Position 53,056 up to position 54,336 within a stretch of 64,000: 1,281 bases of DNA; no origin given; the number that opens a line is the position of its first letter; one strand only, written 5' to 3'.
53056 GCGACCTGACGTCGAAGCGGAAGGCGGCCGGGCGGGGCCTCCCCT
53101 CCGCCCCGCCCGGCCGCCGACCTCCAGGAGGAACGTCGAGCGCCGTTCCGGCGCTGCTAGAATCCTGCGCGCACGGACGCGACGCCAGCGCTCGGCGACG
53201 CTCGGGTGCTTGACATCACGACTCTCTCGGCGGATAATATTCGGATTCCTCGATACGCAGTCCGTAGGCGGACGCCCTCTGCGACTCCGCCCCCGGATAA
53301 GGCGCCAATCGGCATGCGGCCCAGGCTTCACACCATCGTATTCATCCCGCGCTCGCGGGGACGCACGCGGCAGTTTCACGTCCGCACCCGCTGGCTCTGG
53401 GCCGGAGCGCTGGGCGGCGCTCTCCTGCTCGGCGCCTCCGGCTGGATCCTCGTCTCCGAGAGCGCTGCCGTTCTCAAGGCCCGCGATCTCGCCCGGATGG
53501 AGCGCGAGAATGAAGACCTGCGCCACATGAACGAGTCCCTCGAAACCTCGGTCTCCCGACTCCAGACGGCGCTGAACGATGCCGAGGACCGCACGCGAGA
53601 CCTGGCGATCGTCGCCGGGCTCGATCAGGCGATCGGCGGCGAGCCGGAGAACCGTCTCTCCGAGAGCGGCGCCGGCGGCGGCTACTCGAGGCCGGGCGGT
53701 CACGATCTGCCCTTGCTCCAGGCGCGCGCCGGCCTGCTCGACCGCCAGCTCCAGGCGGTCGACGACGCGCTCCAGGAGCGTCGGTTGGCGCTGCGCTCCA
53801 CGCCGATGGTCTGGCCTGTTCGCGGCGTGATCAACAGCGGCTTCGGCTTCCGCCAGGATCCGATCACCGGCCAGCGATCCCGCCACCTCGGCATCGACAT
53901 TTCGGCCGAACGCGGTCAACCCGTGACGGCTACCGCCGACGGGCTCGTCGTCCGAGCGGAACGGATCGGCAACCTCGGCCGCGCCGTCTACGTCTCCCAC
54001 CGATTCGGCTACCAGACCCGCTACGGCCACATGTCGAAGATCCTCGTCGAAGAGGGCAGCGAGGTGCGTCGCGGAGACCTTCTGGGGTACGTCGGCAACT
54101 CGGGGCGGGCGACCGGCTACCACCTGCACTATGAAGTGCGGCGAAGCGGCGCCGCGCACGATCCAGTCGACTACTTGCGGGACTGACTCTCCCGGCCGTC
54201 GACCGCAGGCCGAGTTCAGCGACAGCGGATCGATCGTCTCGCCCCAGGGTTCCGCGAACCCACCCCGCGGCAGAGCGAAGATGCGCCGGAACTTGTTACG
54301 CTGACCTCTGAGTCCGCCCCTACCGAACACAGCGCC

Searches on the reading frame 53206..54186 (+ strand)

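Call 3: search_protein_families(library=pfam, proteins=[window:53206-54186:+], max_evalue=0.01)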
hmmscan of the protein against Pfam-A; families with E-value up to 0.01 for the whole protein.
window:53206-54186:+ (326 aa): 1 family
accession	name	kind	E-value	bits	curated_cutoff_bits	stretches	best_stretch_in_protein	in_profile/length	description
PF01551.29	Peptidase_M23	-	1.4e-30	105.8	28.7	1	226-320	2-96/96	Peptidase family M23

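Call 7: search_protein_families(library=ncbifam, proteins=[window:53206-54186:+], max_evalue=0.1)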
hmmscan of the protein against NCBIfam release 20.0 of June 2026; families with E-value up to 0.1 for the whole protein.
window:53206-54186:+ (326 aa): 18 families
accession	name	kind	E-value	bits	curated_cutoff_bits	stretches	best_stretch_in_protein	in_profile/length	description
NF008652.0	PRK11649.1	equivalog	2e-25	89.4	341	1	212-320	297-406/439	murein DD-endopeptidase MepM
NF053825.1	PdgNdpepShyA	equivalog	8.2e-25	87.4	700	1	195-320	265-389/425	peptidoglycan DD-endopeptidase ShyA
NF052336.1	PdgHdaseHSB100310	equivalog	1.6e-23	83.6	500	1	198-317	32-147/316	peptidoglycan hydrolase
NF052530.1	Heli_ShapePgp3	exception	2.6e-22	79.2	300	1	198-324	138-264/270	peptidoglycan metallopeptidase Pgp3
NF041208.1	celldiv_DipM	equivalog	9.6e-22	77.8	740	1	199-324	296-417/419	cell division endopeptidase DipM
NF050804.1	CellDivDipMCaul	equivalog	1.1e-21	77.3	900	1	201-319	507-621/634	cell division endopeptidase DipM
NF053824.1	PdgNdpepShyC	equivalog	4.5e-21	75.2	700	1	215-316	284-385/429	peptidoglycan DD-endopeptidase ShyC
NF052529.1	PG_M23_Pgp6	exception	3e-17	62.4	600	1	225-322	333-430/452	peptidoglycan metallopeptidase Pgp6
NF008644.1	PRK11637.1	equivalog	4.5e-17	62.1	270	1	201-324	264-383/385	murein hydrolase activator EnvC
NF053738.1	S2SprSpoIIQBc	equivalog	2.4e-16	60.1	250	1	228-325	123-224/232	stage II sporulation protein SpoIIQ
NF040883.1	amid_act_ActS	equivalog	3.6e-15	55.9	375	1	227-324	136-233/242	amidase activator ActS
NF008123.1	PRK10871.1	equivalog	8.5e-14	51.7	311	1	227-324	265-362/365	murein hydrolase activator NlpD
NF047755.1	LIC_10271_M23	exception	2.4e-06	27.5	180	1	227-297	117-187/207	LIC_10271 family cell wall hydrolase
NF004799.0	PRK06148.1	subfamily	3.9e-06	25.1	1128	1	221-311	435-537/1015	hypothetical protein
NF047657.1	CellWlHdaseLepto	equivalog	0.00052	19.5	400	1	226-320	127-216/221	hypothetical protein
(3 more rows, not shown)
